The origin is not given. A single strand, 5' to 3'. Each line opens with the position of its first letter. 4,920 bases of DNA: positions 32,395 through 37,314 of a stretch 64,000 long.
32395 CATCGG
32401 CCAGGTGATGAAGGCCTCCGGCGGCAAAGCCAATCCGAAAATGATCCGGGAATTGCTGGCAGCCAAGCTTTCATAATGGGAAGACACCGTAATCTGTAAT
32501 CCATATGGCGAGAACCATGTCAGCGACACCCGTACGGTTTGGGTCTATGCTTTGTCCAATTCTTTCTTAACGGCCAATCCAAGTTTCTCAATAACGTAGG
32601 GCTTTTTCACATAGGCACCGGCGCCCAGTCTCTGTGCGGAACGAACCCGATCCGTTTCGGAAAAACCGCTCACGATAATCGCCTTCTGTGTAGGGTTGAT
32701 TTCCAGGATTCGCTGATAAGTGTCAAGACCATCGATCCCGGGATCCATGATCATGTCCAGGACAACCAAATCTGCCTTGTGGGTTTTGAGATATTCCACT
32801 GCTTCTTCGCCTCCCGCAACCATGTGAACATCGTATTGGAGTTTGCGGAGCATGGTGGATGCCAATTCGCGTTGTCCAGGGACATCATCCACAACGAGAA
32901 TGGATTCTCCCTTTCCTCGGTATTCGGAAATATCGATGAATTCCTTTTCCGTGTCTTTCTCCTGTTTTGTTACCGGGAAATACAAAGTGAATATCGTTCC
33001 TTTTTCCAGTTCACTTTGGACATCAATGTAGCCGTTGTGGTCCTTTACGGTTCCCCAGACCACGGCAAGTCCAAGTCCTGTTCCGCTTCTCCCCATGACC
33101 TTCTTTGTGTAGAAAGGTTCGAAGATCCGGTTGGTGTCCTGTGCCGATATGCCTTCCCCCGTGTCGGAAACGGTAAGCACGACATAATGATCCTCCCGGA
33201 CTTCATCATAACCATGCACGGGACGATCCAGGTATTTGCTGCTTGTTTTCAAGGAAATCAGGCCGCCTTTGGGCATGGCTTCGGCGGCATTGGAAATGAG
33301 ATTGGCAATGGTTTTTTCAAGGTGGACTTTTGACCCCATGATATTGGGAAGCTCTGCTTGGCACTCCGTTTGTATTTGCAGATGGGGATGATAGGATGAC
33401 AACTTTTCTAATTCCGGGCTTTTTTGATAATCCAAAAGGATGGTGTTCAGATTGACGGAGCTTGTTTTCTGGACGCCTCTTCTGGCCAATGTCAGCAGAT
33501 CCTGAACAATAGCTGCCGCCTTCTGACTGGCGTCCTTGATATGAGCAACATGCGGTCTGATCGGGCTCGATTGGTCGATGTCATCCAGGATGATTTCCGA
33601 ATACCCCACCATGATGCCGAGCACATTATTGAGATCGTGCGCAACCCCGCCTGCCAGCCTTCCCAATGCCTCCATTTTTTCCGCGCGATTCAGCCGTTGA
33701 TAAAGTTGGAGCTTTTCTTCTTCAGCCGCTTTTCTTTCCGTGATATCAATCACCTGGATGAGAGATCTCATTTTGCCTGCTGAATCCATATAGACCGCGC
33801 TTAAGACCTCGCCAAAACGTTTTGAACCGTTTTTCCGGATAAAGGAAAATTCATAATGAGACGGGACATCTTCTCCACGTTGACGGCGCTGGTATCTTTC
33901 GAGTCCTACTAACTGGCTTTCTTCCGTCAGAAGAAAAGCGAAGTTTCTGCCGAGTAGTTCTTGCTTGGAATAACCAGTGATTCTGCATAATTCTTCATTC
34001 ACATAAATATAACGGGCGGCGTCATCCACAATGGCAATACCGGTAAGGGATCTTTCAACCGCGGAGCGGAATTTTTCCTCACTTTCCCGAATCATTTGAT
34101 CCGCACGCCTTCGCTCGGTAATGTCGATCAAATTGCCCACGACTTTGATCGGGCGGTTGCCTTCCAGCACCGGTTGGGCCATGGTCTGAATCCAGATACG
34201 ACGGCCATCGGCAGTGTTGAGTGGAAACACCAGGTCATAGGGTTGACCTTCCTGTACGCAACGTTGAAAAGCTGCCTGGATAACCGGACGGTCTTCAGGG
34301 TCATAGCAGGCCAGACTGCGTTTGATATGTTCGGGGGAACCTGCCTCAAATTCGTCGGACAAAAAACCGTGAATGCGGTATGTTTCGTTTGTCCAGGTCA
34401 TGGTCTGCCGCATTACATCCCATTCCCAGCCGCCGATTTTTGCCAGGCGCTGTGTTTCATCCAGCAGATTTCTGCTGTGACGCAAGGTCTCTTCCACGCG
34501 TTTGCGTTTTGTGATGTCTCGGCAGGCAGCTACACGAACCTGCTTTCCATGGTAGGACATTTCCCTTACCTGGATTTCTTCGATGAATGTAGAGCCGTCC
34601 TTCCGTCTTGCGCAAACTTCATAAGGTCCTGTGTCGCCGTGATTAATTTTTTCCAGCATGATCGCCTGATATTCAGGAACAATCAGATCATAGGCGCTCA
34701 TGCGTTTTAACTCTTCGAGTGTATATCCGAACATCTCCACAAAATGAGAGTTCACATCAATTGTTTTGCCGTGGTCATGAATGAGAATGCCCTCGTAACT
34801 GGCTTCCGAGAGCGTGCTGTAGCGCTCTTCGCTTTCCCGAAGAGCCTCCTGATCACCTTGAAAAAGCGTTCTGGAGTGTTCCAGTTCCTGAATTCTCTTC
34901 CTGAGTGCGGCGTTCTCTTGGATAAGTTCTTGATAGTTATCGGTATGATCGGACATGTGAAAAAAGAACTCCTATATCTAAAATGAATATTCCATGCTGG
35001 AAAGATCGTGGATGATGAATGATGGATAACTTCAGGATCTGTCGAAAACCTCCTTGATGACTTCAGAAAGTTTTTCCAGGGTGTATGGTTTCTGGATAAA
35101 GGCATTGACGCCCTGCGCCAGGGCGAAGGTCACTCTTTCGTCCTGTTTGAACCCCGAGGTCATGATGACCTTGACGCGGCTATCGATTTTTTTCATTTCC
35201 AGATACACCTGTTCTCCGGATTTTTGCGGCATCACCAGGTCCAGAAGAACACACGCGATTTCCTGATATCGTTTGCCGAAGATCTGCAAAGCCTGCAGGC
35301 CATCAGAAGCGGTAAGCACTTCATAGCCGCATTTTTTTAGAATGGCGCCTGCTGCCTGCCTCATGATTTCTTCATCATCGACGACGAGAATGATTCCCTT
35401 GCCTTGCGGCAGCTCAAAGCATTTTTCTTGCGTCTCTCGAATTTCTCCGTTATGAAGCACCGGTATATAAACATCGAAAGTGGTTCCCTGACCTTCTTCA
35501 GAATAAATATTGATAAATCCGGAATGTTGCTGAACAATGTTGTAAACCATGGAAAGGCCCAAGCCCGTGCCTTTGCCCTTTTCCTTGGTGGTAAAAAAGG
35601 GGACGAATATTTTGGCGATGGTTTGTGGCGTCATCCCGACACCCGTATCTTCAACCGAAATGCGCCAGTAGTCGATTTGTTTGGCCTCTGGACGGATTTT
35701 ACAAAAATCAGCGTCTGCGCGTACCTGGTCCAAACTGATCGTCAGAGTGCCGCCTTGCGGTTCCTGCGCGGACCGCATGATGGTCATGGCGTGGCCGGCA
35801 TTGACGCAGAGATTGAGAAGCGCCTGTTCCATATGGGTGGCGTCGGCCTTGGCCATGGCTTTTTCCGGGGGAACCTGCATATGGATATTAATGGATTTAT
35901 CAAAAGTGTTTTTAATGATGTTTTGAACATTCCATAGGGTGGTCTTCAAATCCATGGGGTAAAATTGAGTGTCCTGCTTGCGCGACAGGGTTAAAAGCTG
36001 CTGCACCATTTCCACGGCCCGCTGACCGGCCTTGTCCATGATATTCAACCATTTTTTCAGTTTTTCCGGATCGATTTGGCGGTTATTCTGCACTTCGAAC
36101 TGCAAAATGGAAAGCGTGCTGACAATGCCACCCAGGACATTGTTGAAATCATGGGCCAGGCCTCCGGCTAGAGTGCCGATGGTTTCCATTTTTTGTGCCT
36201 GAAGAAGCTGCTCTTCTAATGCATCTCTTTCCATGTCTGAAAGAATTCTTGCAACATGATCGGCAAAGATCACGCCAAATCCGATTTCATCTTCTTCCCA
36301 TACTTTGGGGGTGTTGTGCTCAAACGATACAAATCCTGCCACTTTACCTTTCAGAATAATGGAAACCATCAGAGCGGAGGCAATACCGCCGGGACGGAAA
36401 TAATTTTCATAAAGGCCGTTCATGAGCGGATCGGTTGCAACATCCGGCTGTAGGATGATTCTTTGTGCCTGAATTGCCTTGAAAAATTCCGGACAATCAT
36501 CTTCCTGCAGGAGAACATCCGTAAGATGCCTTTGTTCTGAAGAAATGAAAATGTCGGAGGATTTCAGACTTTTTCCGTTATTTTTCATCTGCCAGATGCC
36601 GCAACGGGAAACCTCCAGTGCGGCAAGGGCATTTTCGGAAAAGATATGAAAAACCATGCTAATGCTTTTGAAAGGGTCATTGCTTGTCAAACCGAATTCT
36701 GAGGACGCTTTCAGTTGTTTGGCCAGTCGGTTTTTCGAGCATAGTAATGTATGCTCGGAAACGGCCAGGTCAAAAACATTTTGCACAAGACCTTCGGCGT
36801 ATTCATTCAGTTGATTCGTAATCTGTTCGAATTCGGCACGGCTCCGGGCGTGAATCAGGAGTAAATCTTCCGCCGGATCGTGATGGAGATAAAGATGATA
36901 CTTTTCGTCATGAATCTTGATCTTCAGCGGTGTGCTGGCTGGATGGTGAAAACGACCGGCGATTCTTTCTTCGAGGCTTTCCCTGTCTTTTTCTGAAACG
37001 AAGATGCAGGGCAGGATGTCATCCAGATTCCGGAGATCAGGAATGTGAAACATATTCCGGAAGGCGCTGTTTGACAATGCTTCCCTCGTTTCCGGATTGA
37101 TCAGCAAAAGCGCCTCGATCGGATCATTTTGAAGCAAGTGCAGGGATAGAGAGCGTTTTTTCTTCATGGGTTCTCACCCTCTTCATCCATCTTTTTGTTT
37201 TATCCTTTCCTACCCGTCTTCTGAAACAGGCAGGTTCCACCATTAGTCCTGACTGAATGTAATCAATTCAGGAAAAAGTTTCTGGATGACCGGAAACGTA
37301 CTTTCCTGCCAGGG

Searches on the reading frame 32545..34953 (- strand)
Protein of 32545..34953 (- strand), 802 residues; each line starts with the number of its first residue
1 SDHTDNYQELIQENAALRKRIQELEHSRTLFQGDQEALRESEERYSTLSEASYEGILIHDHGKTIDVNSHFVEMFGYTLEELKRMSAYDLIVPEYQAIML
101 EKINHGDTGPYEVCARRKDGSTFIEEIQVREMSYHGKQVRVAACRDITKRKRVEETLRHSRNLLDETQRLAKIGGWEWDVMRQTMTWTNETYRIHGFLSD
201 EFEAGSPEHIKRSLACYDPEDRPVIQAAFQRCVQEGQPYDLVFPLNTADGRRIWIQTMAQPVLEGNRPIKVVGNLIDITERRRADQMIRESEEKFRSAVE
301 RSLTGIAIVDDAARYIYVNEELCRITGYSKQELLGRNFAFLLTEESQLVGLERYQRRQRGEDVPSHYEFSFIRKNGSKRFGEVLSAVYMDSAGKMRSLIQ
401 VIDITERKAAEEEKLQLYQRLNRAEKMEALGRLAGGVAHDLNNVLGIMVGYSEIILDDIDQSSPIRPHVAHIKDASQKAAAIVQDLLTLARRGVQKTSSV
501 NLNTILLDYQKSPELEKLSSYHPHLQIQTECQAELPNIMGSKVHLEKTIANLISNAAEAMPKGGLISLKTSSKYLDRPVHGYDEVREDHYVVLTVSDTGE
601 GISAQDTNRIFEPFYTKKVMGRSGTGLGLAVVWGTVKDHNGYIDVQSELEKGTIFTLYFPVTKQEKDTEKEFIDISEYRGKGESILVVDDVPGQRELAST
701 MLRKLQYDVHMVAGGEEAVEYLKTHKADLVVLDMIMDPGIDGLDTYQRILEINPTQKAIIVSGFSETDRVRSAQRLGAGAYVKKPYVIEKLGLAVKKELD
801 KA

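Call 33: search_protein_families(library=pfam, proteins=[window:32545-34953:-], max_evalue=0.00001)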
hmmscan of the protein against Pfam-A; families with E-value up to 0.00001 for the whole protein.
window:32545-34953:- (802 aa): 8 families
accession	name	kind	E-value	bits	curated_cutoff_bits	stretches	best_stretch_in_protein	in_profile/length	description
PF13426.13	PAS_9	-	9.6e-30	103.3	27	2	304-406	2-103/103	PAS domain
PF08447.18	PAS_3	-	1.8e-27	95.9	25.6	2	185-273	2-87/89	PAS fold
PF00989.32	PAS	-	3.7e-24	85.4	22.6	1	294-399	2-107/113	PAS fold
PF02518.31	HATPase_c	-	3.2e-22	79.5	26.4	1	542-662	3-110/111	Histidine kinase-, DNA gyrase B-, and HSP90-like ATPase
PF00072.30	Response_reg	-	3e-21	76.1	30.2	1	685-794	1-109/111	Response regulator receiver domain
PF08448.16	PAS_4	-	2.4e-17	63.6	23.1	1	304-408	6-109/110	PAS fold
PF13188.13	PAS_8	-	1e-16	60.6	21.8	2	293-341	1-46/65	PAS domain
PF00512.31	HisKA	-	1e-07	32.3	26.9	1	430-492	2-63/66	His Kinase A (phospho-acceptor) domain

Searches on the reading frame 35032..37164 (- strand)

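Call 33: search_protein_families(library=pfam, proteins=[window:35032-37164:-], max_evalue=0.00001)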
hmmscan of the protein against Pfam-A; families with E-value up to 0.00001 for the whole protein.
window:35032-37164:- (710 aa): 4 families
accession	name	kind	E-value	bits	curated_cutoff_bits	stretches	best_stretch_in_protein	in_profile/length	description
PF02518.31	HATPase_c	-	2.2e-22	80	26.4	1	441-569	2-109/111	Histidine kinase-, DNA gyrase B-, and HSP90-like ATPase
PF00072.30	Response_reg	-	1.4e-21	77.2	30.2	1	592-703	1-110/111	Response regulator receiver domain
PF01590.32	GAF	-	4.3e-09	37.4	22.4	1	171-307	5-132/133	GAF domain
PF00512.31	HisKA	-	1.1e-07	32.2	26.9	1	331-397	4-64/66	His Kinase A (phospho-acceptor) domain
